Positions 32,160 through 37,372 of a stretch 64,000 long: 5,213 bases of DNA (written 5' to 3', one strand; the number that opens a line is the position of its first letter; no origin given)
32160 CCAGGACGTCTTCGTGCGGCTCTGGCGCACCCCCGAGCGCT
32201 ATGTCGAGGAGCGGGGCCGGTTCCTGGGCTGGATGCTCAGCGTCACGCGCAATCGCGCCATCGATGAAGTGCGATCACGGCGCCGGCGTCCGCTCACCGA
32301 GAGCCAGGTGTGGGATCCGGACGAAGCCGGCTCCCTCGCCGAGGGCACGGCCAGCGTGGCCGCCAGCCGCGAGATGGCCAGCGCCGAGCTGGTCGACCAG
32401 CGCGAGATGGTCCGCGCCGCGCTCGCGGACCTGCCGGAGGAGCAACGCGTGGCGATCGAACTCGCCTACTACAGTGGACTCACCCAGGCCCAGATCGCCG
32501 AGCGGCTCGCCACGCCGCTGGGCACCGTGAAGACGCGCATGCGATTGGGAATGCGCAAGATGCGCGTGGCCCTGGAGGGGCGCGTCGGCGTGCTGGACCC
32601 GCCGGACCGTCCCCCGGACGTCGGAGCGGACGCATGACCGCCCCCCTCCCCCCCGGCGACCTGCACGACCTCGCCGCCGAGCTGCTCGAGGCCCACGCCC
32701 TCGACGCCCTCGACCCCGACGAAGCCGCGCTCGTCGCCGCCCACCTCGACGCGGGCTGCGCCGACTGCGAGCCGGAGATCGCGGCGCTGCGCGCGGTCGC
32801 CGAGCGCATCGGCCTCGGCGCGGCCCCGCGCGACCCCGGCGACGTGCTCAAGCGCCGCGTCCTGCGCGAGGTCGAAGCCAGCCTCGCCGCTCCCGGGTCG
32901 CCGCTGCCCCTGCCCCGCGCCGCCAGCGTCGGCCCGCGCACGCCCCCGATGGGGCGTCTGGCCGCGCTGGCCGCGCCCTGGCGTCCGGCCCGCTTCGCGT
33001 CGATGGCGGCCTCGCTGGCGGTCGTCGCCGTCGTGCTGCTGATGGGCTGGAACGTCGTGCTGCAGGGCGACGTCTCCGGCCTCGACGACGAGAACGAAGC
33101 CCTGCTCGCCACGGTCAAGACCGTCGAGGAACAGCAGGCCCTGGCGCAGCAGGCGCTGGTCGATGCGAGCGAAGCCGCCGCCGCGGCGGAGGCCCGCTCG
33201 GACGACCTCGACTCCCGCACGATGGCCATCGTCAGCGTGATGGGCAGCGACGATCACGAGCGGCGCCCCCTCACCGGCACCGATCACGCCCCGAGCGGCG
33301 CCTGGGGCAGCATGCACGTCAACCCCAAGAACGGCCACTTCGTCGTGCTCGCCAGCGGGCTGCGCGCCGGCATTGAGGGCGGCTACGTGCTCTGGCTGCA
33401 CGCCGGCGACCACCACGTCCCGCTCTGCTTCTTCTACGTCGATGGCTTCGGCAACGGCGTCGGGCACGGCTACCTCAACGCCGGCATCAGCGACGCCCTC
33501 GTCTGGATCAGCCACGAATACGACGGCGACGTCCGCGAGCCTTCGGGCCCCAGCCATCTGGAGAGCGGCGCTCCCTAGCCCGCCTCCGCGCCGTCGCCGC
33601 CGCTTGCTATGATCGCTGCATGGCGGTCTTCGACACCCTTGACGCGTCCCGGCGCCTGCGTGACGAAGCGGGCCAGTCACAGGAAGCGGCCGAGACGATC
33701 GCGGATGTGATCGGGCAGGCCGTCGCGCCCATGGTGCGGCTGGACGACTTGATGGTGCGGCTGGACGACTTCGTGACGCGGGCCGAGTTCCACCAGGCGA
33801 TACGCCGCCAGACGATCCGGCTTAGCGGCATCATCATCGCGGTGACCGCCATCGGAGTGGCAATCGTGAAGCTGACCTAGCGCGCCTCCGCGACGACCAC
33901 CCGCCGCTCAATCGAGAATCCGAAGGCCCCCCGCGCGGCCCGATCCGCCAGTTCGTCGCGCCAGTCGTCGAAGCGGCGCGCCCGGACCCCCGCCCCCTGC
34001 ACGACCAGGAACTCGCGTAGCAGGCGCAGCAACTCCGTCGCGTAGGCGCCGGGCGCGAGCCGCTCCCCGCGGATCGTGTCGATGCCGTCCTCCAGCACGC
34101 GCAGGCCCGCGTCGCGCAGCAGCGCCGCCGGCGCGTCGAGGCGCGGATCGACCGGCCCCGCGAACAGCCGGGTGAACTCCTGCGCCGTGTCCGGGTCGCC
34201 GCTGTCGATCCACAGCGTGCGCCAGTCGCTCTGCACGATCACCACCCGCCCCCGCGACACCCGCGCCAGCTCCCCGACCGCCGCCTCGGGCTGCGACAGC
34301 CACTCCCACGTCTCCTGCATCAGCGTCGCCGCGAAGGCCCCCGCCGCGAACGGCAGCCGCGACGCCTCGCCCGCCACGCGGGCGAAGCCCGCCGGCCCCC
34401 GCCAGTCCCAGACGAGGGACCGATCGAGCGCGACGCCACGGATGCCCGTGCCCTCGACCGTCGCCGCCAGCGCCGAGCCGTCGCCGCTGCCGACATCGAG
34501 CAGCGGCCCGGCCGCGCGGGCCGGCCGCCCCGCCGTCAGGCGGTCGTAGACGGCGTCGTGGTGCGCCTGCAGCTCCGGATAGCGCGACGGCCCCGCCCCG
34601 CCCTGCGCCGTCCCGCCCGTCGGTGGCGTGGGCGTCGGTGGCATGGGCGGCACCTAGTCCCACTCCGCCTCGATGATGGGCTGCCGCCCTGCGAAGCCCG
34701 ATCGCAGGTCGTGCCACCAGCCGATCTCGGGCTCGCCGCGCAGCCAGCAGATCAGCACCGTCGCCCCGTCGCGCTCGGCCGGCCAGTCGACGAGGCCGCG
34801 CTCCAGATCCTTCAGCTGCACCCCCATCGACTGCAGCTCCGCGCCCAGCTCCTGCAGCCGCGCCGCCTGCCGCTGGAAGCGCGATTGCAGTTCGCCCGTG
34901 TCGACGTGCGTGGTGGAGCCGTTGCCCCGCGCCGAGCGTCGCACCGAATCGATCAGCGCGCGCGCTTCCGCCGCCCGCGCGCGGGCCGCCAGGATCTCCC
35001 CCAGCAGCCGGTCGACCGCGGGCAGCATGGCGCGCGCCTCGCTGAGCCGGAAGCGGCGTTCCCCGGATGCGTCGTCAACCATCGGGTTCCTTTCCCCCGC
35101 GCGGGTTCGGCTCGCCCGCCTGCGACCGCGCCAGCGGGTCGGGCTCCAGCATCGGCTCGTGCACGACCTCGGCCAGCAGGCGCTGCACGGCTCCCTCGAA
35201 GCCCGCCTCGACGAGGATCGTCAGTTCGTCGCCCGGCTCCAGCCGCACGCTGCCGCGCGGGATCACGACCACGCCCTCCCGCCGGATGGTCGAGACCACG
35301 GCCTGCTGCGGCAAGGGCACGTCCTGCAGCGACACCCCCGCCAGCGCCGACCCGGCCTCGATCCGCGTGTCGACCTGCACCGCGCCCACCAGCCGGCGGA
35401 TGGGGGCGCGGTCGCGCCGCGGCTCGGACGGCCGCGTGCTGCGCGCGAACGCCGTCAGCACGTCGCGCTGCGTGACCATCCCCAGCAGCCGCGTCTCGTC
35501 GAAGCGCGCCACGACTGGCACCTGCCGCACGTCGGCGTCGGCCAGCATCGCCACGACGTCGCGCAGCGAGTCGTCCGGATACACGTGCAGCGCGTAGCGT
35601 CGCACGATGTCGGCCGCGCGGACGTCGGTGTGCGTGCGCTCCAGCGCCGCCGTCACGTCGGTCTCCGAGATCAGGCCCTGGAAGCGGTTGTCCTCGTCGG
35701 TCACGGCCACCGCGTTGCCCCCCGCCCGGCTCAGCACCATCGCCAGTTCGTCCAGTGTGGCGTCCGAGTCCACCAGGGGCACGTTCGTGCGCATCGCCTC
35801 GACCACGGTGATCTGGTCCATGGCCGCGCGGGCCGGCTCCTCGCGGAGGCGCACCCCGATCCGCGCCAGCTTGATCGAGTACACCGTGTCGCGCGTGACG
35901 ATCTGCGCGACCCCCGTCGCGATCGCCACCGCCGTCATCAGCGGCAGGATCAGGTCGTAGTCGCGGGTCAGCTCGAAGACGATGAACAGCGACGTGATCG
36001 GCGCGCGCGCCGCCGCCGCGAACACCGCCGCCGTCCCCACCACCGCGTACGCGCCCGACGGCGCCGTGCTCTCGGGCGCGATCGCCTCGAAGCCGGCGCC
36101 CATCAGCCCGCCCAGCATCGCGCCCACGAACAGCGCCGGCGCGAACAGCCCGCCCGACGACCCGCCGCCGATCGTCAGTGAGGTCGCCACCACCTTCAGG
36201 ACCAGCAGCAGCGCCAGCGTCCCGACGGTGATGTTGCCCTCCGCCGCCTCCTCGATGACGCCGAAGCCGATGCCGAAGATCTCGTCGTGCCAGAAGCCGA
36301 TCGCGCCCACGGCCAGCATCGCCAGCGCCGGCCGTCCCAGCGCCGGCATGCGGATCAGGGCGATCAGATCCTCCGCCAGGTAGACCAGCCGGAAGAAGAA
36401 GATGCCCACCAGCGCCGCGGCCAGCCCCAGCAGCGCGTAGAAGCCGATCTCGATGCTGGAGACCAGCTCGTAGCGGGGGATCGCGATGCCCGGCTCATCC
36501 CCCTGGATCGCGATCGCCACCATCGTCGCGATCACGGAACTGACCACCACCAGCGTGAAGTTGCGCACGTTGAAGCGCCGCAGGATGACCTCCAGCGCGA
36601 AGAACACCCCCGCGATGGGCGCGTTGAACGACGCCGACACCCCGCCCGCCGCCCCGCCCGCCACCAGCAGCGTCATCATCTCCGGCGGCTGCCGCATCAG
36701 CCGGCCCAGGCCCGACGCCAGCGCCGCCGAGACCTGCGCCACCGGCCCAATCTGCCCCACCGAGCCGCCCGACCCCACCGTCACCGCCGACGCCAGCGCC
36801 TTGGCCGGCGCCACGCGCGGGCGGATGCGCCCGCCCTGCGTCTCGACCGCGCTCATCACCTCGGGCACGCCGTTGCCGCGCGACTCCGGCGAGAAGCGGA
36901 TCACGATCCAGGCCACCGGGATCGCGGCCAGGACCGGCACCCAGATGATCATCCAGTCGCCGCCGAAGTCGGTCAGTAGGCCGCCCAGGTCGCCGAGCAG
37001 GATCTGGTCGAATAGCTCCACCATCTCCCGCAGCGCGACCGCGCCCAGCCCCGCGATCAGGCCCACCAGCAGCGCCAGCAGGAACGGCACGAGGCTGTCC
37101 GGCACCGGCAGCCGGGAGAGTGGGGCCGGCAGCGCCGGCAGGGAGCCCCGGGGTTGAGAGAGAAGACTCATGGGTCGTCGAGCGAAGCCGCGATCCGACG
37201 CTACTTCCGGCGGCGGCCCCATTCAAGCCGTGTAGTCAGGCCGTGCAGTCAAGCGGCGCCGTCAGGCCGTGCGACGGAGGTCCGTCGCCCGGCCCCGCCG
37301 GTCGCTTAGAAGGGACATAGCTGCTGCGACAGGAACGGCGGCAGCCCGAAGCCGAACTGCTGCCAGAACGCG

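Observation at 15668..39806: Recurring genome architecture: accessory genes flanked by duplicated 3' ends of neighbouring genes (three instances in 64 kb)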

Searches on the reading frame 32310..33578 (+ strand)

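Call 26: search_protein_families(library=pfam, proteins=[window:32310-33578:+], max_evalue=0.001)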
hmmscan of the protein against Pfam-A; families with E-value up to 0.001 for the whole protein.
window:32310-33578:+ (422 aa): 1 family
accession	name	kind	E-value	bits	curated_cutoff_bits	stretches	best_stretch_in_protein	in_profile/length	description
PF10099.14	RskA_C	-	2.6e-07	31.4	29.4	1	234-414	4-134/135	Anti-sigma-K factor rskA, C-terminal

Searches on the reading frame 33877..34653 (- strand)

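Call 26: search_protein_families(library=pfam, proteins=[window:33877-34653:-], max_evalue=0.001)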
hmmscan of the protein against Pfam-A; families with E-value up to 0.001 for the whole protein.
window:33877-34653:- (258 aa): 1 family
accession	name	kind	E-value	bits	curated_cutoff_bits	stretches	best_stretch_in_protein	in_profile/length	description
PF08241.18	Methyltransf_11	-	1.6e-06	29.1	21.2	1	52-134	1-88/95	Methyltransferase domain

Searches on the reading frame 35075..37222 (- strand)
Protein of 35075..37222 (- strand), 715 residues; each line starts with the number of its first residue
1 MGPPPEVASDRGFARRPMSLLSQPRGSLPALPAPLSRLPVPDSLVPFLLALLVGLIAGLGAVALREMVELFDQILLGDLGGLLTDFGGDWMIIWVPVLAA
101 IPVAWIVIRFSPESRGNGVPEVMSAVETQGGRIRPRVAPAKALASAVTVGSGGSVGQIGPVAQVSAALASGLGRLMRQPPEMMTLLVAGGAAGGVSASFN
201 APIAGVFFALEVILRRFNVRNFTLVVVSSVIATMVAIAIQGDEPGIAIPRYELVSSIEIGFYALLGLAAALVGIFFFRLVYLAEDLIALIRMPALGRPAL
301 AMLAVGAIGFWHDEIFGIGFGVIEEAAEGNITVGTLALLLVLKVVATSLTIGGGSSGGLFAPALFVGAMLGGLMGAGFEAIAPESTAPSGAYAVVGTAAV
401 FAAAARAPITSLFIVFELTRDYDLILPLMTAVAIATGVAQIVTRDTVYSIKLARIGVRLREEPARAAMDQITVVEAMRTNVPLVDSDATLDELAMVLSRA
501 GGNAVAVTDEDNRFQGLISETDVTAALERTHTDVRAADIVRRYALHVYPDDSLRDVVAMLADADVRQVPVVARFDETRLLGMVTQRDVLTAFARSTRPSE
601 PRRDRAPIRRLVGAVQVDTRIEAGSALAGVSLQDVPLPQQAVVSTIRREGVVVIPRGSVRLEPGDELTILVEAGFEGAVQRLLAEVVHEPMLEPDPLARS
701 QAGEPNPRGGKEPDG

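Call 26: search_protein_families(library=pfam, proteins=[window:35075-37222:-], max_evalue=0.001)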
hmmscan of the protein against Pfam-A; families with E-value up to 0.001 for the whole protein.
window:35075-37222:- (715 aa): 3 families
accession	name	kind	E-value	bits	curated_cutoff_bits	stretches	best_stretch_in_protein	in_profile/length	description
PF00654.25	Voltage_CLC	-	2.5e-94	316.8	24.8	1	101-439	3-345/346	Voltage gated chloride channel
PF00571.33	CBS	-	2.8e-20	72.8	24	2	537-593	2-56/57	CBS domain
PF02080.26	TrkA_C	-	7.1e-11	42.3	27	1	620-672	5-59/71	TrkA-C domain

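Call 27: find_related_loci(query=window:35075-37222:-, collection=genome_contigs, flank=10000)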
Query window:35075-37222:- (715 aa) in genome_contigs; peptide patterns used: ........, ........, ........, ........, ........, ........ (x = any residue, [..] = any of these).
35 stretches matched a pattern; 5 encode a relative of the query (tblastn E <= 1e-3); 5 distinct loci.
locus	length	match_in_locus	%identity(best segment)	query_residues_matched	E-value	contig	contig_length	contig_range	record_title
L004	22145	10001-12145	98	1-715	0e+0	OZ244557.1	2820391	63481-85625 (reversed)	MAG: Dehalococcoidia bacterium isolate 17c548fc-85ac-4b32-8eac-b178c1b3bdc7 genome assembly, chromosome: 1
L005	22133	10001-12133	94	1-711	0e+0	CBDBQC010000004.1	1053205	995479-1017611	MAG: Dehalococcoidia bacterium isolate 3b5922da-460a-4212-a651-5a23880356d2 genome assembly, contig: contig_4, whole gen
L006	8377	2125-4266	89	2-715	0e+0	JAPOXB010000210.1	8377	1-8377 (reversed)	MAG: Chloroflexota bacterium isolate COS3_bin_15 NODE_1835_length_8377_cov_13.7137, whole genome shotgun sequence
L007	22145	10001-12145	89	1-715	0e+0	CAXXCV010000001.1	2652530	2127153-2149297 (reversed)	MAG: Dehalococcoidia bacterium isolate f314fda6-7770-4086-b832-64b1c017fe61 genome assembly, contig: contig_1, whole gen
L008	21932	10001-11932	56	40-683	0e+0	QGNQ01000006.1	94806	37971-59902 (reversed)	MAG: Chloroflexi bacterium isolate TK10-74A Ga0133547_10000729, whole genome shotgun sequence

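Call 70: search_protein_families(library=phrogs, proteins=[L004:2269-2691:+], max_evalue=0.001)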
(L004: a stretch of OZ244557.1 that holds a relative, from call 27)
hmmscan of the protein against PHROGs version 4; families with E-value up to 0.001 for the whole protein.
L004:2269-2691:+ (140 aa): 3 families
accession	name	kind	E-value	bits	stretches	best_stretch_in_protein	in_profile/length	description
phrog_9415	-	unknown function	1.4e-06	29.3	1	45-116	68-132/168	-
phrog_10127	-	unknown function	1.6e-05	26.3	0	91-114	39-62/103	-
phrog_21734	-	unknown function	0.00038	21.7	0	46-89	56-99/156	-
